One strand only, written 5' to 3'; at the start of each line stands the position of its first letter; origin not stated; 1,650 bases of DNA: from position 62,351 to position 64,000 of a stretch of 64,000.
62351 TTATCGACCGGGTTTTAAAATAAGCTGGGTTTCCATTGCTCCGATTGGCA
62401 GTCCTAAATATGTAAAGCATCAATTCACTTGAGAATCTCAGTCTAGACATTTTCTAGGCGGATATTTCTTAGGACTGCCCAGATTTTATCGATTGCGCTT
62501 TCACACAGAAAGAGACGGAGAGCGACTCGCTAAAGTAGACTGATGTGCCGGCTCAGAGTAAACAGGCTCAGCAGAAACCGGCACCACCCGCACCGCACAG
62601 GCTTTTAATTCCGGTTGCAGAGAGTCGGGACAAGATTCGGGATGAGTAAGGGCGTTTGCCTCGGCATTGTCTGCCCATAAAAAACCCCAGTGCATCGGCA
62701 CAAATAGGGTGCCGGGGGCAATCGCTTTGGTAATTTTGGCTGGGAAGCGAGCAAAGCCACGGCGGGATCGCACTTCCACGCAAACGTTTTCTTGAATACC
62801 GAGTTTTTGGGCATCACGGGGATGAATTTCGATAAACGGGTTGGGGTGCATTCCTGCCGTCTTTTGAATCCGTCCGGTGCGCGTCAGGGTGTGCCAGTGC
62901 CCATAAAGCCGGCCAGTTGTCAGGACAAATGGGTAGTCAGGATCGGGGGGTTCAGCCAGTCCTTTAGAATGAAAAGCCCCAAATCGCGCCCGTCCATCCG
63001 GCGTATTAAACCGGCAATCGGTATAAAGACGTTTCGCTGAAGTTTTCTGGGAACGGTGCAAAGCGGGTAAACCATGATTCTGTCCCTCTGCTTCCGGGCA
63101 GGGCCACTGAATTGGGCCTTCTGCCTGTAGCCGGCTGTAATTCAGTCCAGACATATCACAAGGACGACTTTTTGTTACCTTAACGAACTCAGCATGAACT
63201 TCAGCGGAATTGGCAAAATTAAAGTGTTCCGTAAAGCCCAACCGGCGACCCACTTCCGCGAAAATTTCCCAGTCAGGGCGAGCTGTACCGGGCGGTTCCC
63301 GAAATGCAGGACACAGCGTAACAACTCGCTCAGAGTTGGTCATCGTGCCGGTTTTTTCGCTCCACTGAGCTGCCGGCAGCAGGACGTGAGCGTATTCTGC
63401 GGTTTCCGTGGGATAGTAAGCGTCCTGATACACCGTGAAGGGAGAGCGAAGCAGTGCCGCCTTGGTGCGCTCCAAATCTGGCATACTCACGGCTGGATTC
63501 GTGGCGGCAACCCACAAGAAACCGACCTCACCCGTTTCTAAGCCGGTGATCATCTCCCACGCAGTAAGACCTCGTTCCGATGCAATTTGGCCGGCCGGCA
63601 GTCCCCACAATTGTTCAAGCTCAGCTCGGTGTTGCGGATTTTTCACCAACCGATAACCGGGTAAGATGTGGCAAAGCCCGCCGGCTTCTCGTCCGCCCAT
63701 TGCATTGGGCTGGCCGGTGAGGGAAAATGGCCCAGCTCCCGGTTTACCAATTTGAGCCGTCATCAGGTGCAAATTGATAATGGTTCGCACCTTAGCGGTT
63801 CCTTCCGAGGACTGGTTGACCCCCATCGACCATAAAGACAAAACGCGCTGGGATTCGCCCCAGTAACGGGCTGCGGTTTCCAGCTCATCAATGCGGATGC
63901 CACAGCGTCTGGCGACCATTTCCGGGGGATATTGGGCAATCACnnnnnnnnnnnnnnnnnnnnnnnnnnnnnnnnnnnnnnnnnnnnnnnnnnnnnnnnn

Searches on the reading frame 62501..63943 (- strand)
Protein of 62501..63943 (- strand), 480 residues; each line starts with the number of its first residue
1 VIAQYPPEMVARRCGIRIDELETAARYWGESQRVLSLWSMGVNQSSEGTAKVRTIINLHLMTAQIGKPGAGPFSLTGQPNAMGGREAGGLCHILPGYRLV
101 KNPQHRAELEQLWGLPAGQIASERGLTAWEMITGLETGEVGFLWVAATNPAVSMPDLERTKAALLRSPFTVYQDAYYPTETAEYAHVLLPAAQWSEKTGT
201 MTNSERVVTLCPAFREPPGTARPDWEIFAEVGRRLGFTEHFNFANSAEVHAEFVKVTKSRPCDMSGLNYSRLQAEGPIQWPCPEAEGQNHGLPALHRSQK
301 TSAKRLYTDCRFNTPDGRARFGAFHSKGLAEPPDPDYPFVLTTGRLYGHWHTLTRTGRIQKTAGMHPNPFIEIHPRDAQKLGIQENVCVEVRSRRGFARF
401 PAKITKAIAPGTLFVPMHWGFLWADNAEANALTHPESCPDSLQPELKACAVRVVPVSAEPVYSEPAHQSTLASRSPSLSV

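Call 68: search_protein_families(library=pfam, proteins=[window:62501-63943:-], max_evalue=0.00001)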
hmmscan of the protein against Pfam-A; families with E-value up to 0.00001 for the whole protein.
window:62501-63943:- (480 aa): 2 families
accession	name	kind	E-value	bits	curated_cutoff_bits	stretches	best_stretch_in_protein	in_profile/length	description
PF00384.28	Molybdopterin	-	4.2e-33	115.3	24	1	31-233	181-352/353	Molybdopterin oxidoreductase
PF01568.27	Molydop_binding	-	2.4e-32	111.7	26.8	1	339-450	1-110/110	Molydopterin dinucleotide binding domain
